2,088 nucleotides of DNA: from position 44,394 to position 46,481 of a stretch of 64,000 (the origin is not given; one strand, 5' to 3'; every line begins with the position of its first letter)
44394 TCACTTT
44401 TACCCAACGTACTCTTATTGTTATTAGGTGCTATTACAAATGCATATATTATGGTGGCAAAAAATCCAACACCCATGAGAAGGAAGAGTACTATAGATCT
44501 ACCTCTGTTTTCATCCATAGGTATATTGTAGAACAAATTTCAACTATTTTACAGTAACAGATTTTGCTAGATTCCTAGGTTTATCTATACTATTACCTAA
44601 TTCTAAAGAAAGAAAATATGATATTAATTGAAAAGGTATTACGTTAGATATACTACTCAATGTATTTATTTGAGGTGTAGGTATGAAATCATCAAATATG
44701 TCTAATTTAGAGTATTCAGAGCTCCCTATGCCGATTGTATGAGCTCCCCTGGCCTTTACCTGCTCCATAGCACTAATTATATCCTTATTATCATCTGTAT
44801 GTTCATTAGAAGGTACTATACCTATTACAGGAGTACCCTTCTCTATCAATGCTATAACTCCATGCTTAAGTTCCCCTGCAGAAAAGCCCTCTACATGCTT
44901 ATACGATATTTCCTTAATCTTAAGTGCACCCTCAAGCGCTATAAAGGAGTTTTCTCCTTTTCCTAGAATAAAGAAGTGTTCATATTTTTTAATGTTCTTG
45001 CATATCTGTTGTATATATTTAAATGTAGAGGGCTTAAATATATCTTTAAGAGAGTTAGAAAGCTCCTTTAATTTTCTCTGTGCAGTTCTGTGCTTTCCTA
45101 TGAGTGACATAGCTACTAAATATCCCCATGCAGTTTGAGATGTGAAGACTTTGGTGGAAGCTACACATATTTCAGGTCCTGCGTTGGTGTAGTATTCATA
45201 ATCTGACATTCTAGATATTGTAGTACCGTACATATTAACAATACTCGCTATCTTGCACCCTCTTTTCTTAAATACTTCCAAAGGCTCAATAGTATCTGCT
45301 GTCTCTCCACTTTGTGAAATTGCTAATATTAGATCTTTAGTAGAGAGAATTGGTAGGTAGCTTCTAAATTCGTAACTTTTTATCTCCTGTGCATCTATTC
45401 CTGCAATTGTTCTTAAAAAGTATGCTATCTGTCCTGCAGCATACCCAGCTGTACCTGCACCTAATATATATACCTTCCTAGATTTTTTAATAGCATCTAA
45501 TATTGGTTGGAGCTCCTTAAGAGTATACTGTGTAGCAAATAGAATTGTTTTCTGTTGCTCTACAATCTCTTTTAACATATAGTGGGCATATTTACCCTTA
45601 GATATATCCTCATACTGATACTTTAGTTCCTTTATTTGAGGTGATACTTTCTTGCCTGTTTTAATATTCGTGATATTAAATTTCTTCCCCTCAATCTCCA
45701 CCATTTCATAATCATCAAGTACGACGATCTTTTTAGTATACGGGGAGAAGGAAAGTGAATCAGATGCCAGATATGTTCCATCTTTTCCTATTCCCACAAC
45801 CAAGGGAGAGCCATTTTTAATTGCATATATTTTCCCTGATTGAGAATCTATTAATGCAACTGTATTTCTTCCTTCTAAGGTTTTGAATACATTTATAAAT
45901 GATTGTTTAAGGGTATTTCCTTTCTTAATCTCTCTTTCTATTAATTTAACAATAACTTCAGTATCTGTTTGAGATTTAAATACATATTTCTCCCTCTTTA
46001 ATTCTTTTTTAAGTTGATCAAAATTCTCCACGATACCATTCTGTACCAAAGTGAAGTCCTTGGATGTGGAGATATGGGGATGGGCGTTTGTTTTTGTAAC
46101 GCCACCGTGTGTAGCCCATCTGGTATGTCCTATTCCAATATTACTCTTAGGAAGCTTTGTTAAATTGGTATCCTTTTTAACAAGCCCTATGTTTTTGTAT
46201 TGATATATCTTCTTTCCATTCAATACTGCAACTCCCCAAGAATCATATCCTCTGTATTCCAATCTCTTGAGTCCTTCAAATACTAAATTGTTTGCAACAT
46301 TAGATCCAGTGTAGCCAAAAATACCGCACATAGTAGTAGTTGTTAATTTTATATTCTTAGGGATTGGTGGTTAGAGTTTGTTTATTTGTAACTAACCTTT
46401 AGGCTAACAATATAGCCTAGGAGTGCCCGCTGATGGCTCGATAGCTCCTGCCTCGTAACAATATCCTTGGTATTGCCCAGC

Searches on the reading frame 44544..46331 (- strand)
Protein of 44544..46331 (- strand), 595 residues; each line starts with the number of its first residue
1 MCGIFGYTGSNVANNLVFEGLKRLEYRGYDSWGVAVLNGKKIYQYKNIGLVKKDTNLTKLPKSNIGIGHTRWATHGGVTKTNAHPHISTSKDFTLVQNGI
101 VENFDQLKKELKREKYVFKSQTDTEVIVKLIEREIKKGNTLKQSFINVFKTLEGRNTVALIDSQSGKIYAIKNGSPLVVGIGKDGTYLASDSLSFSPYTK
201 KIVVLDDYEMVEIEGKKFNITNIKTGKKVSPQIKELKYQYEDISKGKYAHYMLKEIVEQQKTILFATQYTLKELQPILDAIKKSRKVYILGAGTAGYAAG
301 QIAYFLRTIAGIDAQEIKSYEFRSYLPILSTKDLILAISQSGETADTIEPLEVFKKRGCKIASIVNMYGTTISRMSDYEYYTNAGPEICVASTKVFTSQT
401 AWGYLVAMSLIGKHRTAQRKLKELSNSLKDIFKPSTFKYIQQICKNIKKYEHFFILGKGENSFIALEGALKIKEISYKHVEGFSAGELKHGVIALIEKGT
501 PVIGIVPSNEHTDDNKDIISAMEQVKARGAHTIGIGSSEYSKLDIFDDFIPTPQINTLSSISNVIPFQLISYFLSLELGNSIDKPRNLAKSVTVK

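Call 7: search_protein_families(library=ncbifam, proteins=[window:44544-46331:-])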
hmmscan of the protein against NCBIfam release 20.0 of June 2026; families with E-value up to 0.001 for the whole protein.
window:44544-46331:- (595 aa): 26 families (the best 25 are shown)
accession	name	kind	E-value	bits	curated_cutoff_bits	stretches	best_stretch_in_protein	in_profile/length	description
NF001484.0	PRK00331.1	subfamily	2.5e-186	620.6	381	1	1-594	1-600/601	isomerizing glutamine--fructose-6-phosphate transaminase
TIGR01135.1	glmS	equivalog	1.9e-177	591.4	418.05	1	2-594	1-606/607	glutamine--fructose-6-phosphate transaminase (isomerizing)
TIGR01134.1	purF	equivalog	3e-30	105.9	350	1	2-217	1-221/432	amidophosphoribosyltransferase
NF046059.1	NagB_SO3506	equivalog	6.3e-24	84.9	430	1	268-535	23-282/330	glucosamine-6-phosphate deaminase NagB-II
NF041128.1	glucosaP_deam_GlmD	equivalog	1e-22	80.8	580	1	252-592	3-321/323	glucosamine-6-phosphate deaminase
TIGR01536.1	asn_synth_AEB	equivalog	8.7e-12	44.8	267.1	1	2-261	1-228/517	asparagine synthase (glutamine-hydrolyzing)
NF041755.1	RuMP_HxlAB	equivalog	1.6e-11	43.8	500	1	233-378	199-335/391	bifunctional 3-hexulose-6-phosphate synthase/6-phospho-3-hexuloisomerase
NF040776.2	AlsR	equivalog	2.2e-10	39.9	400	1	328-384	173-229/279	transcriptional repressor AlsR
NF006949.0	PRK09431.1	equivalog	6.5e-10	38.2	499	1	65-202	44-172/554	asparagine synthase B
NF008458.0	PRK11337.1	equivalog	1.2e-09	37.5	378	1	327-378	184-235/293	MurR/RpiR family transcriptional regulator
TIGR03127.2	RuMP_HxlB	equivalog_domain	2.4e-09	37.3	160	1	255-379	3-120/178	6-phospho-3-hexuloisomerase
NF003915.0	PRK05441.1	subfamily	6.7e-09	35.2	168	1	329-395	129-195/300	N-acetylmuramic acid 6-phosphate etherase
TIGR00274.1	TIGR00274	equivalog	1e-08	34.7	302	1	296-397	92-192/291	N-acetylmuramic acid 6-phosphate etherase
TIGR03104.1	trio_amidotrans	equivalog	1.9e-08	33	570.1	1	62-131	40-108/589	N-acetylglutaminylglutamine amidotransferase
NF012026.0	PRK15482.1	equivalog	1.2e-07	31.5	408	1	270-426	121-278/285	HTH-type transcriptional regulator MurR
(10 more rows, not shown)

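Call 8: find_related_loci(query=window:44544-46331:-, collection=genome_contigs, flank=3000)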
Query window:44544-46331:- (595 aa) in genome_contigs; peptide patterns used: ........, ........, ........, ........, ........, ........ (x = any residue, [..] = any of these).
135 stretches matched a pattern; 12 encode a relative of the query (tblastn E <= 1e-3); 12 distinct loci.
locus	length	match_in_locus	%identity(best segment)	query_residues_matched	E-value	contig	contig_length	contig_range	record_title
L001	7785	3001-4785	78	1-595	0e+0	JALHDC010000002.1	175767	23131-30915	MAG: bacterium isolate 1-no_shock_S1_027 scaffold_57, whole genome shotgun sequence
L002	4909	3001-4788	78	1-595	0e+0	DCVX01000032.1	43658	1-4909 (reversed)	MAG TPA_asm: Candidatus Dojkabacteria bacterium UBA2177 UBA2177_contig_7828, whole genome shotgun sequence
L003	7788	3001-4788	77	1-595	0e+0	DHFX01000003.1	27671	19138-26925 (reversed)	MAG TPA_asm: Candidatus Dojkabacteria bacterium UBA4813 UBA4813_contig_69697, whole genome shotgun sequence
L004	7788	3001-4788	77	1-595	0e+0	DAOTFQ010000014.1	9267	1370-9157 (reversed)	MAG TPA_asm: Candidatus Dojkabacteria bacterium isolate AMR_MDS_3099 NODE_8888_length_9267_cov_4.250651, whole genome sh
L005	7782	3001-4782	66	1-595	0e+0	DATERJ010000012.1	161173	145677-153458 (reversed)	MAG TPA_asm: Candidatus Dojkabacteria bacterium isolate SMAG_U9070 k141_136584, whole genome shotgun sequence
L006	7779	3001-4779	46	1-595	3e-153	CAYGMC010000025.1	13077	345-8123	MAG TPA_asm: uncultured Candidatus Saccharibacteria bacterium isolate ERP113451_co5_162 genome assembly, contig: NODE_26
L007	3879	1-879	79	304-595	1e-147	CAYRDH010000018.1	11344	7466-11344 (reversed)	MAG TPA_asm: uncultured Candidatus Saccharibacteria bacterium isolate SRP241341_co1_3 genome assembly, contig: NODE_6124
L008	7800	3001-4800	42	1-595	6e-142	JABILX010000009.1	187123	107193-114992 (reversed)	MAG: Candidatus Peregrinibacteria bacterium isolate SI054_bin82 k141_568481, whole genome shotgun sequence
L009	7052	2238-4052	40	1-595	4e-129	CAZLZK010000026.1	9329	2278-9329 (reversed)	MAG TPA_asm: uncultured Gammaproteobacteria bacterium isolate SRP269290_co1_809 genome assembly, contig: NODE_11905_leng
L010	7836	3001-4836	40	1-595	3e-126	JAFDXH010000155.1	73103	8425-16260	MAG: Bacteroidetes bacterium isolate SZAS-20 CK_MAG-73__155__length-73103, whole genome shotgun sequence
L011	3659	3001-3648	75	1-216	1e-107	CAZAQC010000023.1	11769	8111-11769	MAG TPA_asm: uncultured Candidatus Saccharibacteria bacterium isolate SRP294416_co1_729 genome assembly, contig: NODE_11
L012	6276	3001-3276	33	329-383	9e-5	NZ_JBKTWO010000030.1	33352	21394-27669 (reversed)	MAG: Thomasclavelia sp. isolate 17-1_25 NODE_803_length_33352_cov_11.808812, whole genome shotgun sequence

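Call 9: find_homologous_proteins(query=window:44544-46331:-, max_evalue=1e-50)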
Query window:44544-46331:- (595 aa): 8000 proteins with E <= 1e-50 among 8000 candidates; the best 120 are listed.
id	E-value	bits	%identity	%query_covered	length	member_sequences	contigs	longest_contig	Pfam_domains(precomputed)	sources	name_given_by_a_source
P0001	0.0e+0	1315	100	100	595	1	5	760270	PF01380.28,PF13580.12,PF13522.12,PF13537.12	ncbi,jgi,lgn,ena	jgi:glucosamine--fructose-6-phosphate aminotransferase (isomerizing)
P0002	0.0e+0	1133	86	100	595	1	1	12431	PF01380.28,PF13580.12,PF13522.12,PF13537.12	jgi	jgi:glucosamine--fructose-6-phosphate aminotransferase (isomerizing)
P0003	0.0e+0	1083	81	100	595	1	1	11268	PF01380.28,PF13580.12,PF13522.12,PF13537.12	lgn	-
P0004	0.0e+0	1064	78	100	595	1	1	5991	PF13230.12,PF01380.28,PF13522.12,PF13537.12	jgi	jgi:glucosamine--fructose-6-phosphate aminotransferase (isomerizing)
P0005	0.0e+0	1055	78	100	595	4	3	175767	PF01380.28,PF13522.12,PF13537.12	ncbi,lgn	-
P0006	0.0e+0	1039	78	100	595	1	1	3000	PF01380.28,PF13522.12,PF13537.12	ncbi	-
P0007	0.0e+0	1039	77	100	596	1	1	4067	PF01380.28,PF13580.12,PF13522.12,PF13537.12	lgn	-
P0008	0.0e+0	1038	78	100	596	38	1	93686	PF01380.28,PF13580.12,PF13522.12,PF13537.12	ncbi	-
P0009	0.0e+0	1036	77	100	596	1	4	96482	PF01380.28,PF13522.12,PF13537.12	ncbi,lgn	-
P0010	0.0e+0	1034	77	100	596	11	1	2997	PF01380.28,PF13580.12,PF13522.12,PF13537.12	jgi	jgi:glucosamine--fructose-6-phosphate aminotransferase (isomerizing)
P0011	0.0e+0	1029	77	100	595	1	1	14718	PF01380.28,PF13522.12,PF13537.12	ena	-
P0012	0.0e+0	1025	77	100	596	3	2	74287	PF01380.28,PF13522.12,PF13537.12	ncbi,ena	-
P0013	0.0e+0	1017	76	100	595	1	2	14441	PF01380.28,PF13580.12,PF13522.12,PF13537.12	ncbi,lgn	-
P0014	0.0e+0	1012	75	100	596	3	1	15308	PF01380.28,PF13580.12,PF13522.12,PF13537.12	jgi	-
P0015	0.0e+0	1010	75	100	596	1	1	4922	PF01380.28,PF13522.12,PF13537.12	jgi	jgi:glutamine---fructose-6-phosphate transaminase (isomerizing)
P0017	1.2e-293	993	73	100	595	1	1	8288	PF01380.28,PF13522.12,PF13537.12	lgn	-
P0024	6.1e-269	912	68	100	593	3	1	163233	PF13230.12,PF01380.28,PF13580.12,PF13522.12,PF13537.12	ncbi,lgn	-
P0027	2.9e-266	903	67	100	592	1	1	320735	PF01380.28,PF13580.12,PF13522.12,PF13537.12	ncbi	ncbi:MAG: glutamine--fructose-6-phosphate transaminase (isomerizing) [Candidatus Dojkabacteria bacte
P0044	3.3e-254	863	63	100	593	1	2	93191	PF01380.28,PF13580.12,PF13522.12,PF13537.12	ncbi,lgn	-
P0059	1.1e-246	838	63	100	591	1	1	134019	PF01380.28,PF13580.12,PF13522.12,PF13537.12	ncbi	-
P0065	1.3e-244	831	64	100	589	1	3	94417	PF01380.28,PF13522.12,PF13537.12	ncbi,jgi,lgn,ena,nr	ncbi:MAG TPA: glutamine--fructose-6-phosphate transaminase (isomerizing) [Candidatus Dojkabacteria b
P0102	1.2e-219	749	58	100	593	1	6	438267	PF13230.12,PF01380.28,PF13580.12,PF13522.12,PF13537.12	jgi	jgi:glucosamine--fructose-6-phosphate aminotransferase (isomerizing)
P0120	2.1e-214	731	57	100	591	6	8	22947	PF01380.28,PF13522.12,PF13537.12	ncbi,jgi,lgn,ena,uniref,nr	ncbi:MAG: Isomerizing Glutamine-fructose-6-phosphate aminotransferase [candidate division WS6 bacter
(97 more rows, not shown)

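Call 22: find_encoding_contigs(protein=P0001, flank=1000, max_places=5)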
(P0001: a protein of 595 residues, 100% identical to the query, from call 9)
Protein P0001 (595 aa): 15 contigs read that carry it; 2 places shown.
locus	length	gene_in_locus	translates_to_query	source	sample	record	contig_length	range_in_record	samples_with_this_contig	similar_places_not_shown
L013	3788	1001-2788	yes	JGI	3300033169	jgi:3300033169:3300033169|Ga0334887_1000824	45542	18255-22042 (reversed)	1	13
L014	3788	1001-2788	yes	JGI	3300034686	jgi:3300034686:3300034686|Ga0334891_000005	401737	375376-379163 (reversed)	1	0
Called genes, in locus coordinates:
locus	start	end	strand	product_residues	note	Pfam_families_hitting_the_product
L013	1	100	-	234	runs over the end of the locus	PF08713:DNA_alkylation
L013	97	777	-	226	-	-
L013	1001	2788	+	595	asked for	PF13522:GATase_6, PF13537:GATase_7, PF13580:SIS_2 (faint), PF01380:SIS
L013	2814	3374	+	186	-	-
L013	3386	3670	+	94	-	PF24315:DUF7489 (weak)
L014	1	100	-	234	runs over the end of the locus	PF08713:DNA_alkylation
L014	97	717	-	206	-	-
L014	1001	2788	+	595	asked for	PF13522:GATase_6, PF13537:GATase_7, PF13580:SIS_2 (faint), PF01380:SIS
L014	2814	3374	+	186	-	-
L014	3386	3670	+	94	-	PF24315:DUF7489 (weak)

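Call 24: find_related_loci(query=A1, collection=metagenome_contigs, flank=1500)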
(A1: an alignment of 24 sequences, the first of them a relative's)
Query A1 (595 aa) in metagenome_contigs; peptide patterns used: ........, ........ (x = any residue, [..] = any of these).
600 stretches matched a pattern (row limit reached: there are more); 600 encode a relative of the query (tblastn E <= 1e-3); the best 80 are kept; 80 distinct loci.
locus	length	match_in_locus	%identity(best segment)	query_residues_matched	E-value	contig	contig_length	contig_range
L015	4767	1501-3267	43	1-595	2e-148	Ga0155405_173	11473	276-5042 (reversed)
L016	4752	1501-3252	43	1-595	2e-141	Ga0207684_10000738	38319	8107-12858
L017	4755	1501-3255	41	1-595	2e-141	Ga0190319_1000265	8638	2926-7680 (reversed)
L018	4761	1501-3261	43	1-595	7e-141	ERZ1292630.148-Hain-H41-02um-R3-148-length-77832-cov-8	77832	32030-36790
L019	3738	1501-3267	43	1-595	4e-141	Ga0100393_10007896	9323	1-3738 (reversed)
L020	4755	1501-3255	41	1-594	6e-140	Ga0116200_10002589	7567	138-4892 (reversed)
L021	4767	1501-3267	42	1-595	3e-138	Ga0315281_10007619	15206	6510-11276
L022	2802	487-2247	42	1-595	7e-143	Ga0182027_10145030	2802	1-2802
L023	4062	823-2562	41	1-595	3e-134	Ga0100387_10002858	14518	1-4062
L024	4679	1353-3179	37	1-595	6e-129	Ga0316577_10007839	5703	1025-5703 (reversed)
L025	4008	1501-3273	39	1-595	1e-129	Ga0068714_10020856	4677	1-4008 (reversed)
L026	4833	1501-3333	41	1-595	5e-128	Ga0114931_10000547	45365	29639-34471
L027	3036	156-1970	38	1-591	9e-131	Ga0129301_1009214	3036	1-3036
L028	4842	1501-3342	39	1-595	4e-125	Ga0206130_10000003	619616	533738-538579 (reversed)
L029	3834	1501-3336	37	1-595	4e-127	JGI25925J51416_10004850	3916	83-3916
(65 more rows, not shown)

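Call 25: find_encoding_contigs(protein=P0002, flank=800, max_places=1)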
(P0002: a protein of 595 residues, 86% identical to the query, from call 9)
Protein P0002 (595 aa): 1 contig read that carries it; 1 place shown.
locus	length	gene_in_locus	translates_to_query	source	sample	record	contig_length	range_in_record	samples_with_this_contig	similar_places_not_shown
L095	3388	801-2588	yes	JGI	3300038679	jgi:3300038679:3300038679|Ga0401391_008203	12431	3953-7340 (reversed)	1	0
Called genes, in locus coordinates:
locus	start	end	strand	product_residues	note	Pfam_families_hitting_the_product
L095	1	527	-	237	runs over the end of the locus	PF08713:DNA_alkylation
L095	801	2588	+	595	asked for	PF13522:GATase_6, PF13537:GATase_7, PF13580:SIS_2 (faint), PF01380:SIS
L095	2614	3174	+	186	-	PF01551:Peptidase_M23 (weak)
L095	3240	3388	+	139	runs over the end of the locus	-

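Call 26: find_encoding_contigs(protein=P0003, flank=800, max_places=1)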
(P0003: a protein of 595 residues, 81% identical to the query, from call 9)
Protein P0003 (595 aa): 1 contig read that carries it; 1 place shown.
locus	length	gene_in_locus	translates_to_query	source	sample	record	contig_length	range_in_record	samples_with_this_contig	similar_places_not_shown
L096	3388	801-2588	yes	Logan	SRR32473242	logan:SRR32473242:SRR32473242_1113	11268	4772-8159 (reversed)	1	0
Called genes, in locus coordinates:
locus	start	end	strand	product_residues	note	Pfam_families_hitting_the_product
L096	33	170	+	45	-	-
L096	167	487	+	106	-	-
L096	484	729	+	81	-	-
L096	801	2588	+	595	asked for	PF13522:GATase_6, PF13537:GATase_7, PF13580:SIS_2 (faint), PF01380:SIS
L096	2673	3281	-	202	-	PF00156:Pribosyltran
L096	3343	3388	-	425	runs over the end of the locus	PF00206:Lyase_1, PF10397:ADSL_C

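Call 27: find_encoding_contigs(protein=P0017, flank=800, max_places=1)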
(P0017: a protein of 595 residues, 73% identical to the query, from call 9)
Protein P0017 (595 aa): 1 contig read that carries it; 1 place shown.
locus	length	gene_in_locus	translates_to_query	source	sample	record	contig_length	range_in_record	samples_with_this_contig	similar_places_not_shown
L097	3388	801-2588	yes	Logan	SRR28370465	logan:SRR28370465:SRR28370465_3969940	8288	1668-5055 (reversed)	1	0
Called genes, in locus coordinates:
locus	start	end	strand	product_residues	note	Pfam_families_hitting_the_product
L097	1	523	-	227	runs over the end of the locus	-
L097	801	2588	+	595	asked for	PF13522:GATase_6, PF13537:GATase_7, PF01380:SIS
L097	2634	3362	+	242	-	-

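Call 28: find_encoding_contigs(protein=P0024, flank=800, max_places=1)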
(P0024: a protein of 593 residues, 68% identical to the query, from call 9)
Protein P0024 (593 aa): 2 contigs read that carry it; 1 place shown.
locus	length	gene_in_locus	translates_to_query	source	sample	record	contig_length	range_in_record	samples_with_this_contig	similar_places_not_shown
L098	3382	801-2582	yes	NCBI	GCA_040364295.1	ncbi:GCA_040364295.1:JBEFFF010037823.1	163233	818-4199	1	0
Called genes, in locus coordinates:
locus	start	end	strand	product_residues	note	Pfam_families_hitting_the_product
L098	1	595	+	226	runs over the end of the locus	PF04298:Zn_peptidase_2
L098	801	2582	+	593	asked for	PF13230:GATase_4 (faint), PF13522:GATase_6, PF13537:GATase_7, PF13580:SIS_2 (faint), PF01380:SIS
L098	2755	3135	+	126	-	-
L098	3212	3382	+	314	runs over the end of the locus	-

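Call 29: find_encoding_contigs(protein=P0027, flank=800, max_places=1)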
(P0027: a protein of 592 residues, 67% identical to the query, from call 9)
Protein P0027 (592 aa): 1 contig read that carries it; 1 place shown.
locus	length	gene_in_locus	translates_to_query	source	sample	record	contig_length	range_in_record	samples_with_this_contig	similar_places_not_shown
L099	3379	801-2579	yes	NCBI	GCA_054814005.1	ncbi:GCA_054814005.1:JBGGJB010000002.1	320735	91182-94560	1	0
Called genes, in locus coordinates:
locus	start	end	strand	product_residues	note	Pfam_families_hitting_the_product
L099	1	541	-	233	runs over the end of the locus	-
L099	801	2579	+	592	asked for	PF13522:GATase_6, PF13537:GATase_7, PF13580:SIS_2 (faint), PF01380:SIS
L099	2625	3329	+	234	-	-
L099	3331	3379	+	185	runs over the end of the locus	PF01551:Peptidase_M23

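Call 30: find_encoding_contigs(protein=P0044, flank=800, max_places=1)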
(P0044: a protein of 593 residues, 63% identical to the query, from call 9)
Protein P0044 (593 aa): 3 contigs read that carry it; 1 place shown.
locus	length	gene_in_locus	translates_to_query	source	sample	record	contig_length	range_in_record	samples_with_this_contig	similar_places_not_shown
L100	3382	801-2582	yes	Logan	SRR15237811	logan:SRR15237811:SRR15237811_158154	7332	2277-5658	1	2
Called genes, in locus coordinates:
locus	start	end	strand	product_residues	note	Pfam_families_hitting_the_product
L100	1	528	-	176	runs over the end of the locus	PF14066:DUF4256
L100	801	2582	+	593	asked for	PF13522:GATase_6, PF13537:GATase_7, PF13580:SIS_2 (faint), PF01380:SIS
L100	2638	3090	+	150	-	PF11188:DUF2975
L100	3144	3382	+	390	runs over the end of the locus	PF00933:Glyco_hydro_3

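Call 31: find_encoding_contigs(protein=P0065, flank=800, max_places=1)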
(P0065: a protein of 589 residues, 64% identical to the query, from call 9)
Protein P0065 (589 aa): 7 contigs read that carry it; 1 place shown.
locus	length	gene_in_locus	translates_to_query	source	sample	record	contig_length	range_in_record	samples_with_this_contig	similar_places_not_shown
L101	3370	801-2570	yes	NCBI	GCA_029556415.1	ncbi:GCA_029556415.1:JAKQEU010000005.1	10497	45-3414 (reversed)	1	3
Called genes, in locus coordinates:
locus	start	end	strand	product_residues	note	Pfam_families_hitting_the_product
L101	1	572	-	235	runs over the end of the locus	PF08713:DNA_alkylation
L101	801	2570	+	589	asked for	PF13522:GATase_6, PF13537:GATase_7, PF01380:SIS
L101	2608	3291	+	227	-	-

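Call 32: find_encoding_contigs(protein=P0102, flank=800, max_places=1)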
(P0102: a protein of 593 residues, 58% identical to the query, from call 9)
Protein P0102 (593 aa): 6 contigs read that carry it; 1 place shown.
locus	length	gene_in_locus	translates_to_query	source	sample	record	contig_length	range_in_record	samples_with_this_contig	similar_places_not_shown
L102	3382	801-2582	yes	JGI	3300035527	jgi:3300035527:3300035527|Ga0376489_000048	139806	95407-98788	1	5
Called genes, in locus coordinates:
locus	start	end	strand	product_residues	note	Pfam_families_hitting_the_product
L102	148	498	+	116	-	-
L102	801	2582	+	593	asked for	PF13230:GATase_4 (weak), PF13522:GATase_6, PF13537:GATase_7, PF13580:SIS_2 (faint), PF01380:SIS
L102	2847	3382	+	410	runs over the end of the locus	PF07690:MFS_1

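Call 33: find_encoding_contigs(protein=P0120, flank=800, max_places=1)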
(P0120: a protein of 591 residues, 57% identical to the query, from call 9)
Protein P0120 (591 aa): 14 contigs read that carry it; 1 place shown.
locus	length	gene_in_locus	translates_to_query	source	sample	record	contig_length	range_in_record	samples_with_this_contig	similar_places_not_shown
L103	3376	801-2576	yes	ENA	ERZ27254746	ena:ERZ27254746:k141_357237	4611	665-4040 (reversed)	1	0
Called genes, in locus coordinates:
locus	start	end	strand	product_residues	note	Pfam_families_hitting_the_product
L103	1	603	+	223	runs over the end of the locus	PF04298:Zn_peptidase_2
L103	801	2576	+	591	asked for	PF13522:GATase_6, PF13537:GATase_7, PF01380:SIS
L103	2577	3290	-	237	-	-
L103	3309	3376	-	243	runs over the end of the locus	?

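Call 34: find_encoding_contigs(protein=P0059, flank=800, max_places=1)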
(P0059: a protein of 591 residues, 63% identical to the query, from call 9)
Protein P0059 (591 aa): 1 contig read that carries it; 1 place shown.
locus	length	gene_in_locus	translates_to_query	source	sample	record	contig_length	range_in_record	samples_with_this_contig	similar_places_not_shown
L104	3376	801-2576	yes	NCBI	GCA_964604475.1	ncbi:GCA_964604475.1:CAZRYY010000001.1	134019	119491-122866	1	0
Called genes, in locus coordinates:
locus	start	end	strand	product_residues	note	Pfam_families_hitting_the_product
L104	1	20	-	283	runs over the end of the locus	PF02906:Fe_hyd_lg_C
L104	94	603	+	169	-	-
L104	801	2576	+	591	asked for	PF13522:GATase_6, PF13537:GATase_7, PF13580:SIS_2 (faint), PF01380:SIS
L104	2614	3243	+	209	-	-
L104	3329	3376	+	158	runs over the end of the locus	PF01551:Peptidase_M23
